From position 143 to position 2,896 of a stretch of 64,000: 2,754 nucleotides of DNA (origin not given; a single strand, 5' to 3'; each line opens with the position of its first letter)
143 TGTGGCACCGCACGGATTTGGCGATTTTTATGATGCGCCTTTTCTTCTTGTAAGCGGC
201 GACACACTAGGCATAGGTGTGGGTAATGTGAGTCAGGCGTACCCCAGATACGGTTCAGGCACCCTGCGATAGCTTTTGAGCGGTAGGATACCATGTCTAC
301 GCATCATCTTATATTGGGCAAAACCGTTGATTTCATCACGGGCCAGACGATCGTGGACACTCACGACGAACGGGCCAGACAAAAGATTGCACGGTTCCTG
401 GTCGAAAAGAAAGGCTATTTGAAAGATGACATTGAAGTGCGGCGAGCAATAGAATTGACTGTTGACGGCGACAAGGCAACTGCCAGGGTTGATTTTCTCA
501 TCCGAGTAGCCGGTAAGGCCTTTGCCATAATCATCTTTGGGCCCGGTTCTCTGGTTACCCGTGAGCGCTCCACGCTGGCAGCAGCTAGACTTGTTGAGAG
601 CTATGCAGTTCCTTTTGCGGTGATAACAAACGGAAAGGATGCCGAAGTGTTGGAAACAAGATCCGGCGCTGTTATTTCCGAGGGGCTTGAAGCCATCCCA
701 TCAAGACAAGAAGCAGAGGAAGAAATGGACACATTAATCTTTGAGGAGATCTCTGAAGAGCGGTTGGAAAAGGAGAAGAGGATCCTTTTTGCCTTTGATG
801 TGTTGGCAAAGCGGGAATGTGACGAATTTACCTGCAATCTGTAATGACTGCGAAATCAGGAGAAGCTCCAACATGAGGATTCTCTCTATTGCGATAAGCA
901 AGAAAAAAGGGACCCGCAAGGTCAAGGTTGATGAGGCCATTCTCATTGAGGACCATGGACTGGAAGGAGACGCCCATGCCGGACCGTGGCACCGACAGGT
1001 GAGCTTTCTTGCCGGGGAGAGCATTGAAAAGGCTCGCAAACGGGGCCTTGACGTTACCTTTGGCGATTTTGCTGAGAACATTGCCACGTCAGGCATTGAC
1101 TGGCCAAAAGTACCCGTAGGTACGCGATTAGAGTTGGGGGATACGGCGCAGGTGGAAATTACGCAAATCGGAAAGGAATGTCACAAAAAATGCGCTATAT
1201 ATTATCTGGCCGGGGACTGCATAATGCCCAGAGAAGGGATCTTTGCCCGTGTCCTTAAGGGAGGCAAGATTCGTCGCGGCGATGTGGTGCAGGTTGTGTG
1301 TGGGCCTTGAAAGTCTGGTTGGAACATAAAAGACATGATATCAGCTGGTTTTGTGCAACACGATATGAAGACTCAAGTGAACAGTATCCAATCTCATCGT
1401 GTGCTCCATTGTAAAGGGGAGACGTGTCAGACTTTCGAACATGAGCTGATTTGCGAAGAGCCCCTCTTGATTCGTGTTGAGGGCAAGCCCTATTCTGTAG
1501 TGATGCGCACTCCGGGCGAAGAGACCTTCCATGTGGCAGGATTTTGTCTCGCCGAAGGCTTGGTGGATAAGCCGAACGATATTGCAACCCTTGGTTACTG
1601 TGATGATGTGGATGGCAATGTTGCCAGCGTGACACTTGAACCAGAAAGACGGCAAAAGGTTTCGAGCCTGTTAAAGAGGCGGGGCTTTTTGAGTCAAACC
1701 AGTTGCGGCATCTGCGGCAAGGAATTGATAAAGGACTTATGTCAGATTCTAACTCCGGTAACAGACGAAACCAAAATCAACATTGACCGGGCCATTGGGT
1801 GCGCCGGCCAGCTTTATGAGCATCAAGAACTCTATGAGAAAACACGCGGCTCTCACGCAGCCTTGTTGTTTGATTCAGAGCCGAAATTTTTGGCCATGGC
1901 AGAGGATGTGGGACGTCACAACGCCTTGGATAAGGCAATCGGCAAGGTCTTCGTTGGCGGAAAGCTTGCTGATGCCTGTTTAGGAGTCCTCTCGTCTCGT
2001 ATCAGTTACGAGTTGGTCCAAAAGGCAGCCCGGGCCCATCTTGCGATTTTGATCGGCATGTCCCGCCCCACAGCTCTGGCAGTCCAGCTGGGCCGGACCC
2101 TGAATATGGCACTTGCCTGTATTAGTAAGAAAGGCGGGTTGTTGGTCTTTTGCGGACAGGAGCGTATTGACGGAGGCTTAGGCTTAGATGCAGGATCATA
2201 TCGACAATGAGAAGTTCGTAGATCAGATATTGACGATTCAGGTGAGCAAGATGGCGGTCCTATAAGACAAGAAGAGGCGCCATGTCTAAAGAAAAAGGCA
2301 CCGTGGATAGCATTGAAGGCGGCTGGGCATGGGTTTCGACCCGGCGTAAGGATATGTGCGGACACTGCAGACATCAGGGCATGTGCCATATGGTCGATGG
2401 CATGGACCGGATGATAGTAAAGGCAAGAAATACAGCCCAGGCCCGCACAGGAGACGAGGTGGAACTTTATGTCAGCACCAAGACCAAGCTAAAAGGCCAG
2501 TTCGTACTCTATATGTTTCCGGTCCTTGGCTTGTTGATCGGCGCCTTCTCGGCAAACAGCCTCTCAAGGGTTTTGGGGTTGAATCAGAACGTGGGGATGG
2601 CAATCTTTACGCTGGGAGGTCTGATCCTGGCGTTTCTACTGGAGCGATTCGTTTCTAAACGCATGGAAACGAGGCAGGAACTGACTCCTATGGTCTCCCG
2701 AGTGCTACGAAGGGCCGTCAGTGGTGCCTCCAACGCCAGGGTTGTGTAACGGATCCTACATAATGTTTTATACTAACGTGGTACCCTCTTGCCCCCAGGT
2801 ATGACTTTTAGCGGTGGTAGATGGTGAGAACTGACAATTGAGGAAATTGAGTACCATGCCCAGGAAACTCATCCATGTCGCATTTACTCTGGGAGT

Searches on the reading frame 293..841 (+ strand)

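Call 33: search_protein_families(library=pfam, proteins=[window:293-841:+], max_evalue=0.00001)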
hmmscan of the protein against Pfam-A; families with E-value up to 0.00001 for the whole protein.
window:293-841:+ (183 aa): 1 family
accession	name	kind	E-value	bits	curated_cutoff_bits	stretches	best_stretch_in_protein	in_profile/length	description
PF13588.12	HSDR_N_2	-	4.6e-15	56.1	25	1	24-136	1-110/110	Type I restriction enzyme R protein N terminus (HSDR_N)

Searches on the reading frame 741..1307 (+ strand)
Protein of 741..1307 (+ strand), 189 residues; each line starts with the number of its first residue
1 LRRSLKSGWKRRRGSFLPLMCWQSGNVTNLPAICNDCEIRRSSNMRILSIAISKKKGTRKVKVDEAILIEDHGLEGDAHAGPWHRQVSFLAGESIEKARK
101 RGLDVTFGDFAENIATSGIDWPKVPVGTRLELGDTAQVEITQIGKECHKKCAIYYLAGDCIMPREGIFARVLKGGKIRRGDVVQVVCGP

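Call 33: search_protein_families(library=pfam, proteins=[window:741-1307:+], max_evalue=0.00001)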
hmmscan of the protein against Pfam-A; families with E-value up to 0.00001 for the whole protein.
window:741-1307:+ (189 aa): 1 family
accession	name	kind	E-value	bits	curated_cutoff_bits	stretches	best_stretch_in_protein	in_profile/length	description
PF03473.23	MOSC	-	3.6e-11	43.6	22.7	1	78-184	3-120/120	MOSC domain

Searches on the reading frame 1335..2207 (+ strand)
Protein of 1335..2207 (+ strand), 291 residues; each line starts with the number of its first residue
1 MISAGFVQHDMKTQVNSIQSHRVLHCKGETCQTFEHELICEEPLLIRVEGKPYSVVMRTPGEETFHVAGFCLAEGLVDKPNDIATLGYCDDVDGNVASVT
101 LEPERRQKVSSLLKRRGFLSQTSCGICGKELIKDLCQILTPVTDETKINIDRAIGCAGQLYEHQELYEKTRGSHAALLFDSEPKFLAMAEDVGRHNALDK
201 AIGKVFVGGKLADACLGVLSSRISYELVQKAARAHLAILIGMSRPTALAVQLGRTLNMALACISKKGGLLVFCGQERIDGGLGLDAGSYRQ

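Call 33: search_protein_families(library=pfam, proteins=[window:1335-2207:+], max_evalue=0.00001)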
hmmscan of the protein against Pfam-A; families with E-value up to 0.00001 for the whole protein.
window:1335-2207:+ (291 aa): 1 family
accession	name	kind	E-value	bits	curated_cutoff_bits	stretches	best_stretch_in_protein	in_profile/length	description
PF02634.21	FdhD-NarQ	-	7.1e-58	196.6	27.2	1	39-278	1-236/237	FdhD/NarQ family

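Call 61: find_encoding_contigs(protein=window:1335-2207:+, flank=10000, max_places=3)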
Protein window:1335-2207:+ (291 aa): 1 contig read that carries it; 1 place shown.
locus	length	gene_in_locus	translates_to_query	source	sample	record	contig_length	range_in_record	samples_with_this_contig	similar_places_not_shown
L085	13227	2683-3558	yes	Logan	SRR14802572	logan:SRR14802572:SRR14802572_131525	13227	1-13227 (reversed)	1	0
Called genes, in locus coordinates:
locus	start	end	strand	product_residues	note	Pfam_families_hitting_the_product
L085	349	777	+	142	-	PF02082:Rrf2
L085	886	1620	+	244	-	-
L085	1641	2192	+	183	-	PF13588:HSDR_N_2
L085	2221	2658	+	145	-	PF03473:MOSC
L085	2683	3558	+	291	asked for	PF02634:FdhD-NarQ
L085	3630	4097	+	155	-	PF04246:RseC_MucC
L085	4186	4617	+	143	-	-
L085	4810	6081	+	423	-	PF02321:OEP (weak)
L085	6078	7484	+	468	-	PF19335:HMBD, PF25973:BSH_CzcB (weak), PF25919:BSH_CusB, PF25869:3HB_CusB (weak), PF25954:Beta-barrel_RND_2, PF25975:CzcB_C, PF25989:YknX_C (faint), PF19335:HMBD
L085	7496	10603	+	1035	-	PF00873:ACR_tran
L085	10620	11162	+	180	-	PF11827:DUF3347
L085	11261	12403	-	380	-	PF00989:PAS (faint), PF08448:PAS_4, PF13426:PAS_9 (weak), PF00512:HisKA, PF02518:HATPase_c, PF14501:HATPase_c_5 (weak)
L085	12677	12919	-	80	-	-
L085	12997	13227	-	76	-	?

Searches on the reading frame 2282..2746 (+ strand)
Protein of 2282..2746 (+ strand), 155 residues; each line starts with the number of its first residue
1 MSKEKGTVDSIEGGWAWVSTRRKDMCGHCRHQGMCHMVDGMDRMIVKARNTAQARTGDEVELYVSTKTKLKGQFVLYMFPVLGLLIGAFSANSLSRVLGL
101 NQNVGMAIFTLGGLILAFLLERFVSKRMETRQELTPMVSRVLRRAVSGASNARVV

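Call 33: search_protein_families(library=pfam, proteins=[window:2282-2746:+], max_evalue=0.00001)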
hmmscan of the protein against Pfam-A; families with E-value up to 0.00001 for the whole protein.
window:2282-2746:+ (155 aa): 1 family
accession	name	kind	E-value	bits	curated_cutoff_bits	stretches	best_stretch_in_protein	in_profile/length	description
PF04246.17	RseC_MucC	-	5.7e-30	104.3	24.4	1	8-139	1-129/130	Positive regulator of sigma(E), RseC/MucC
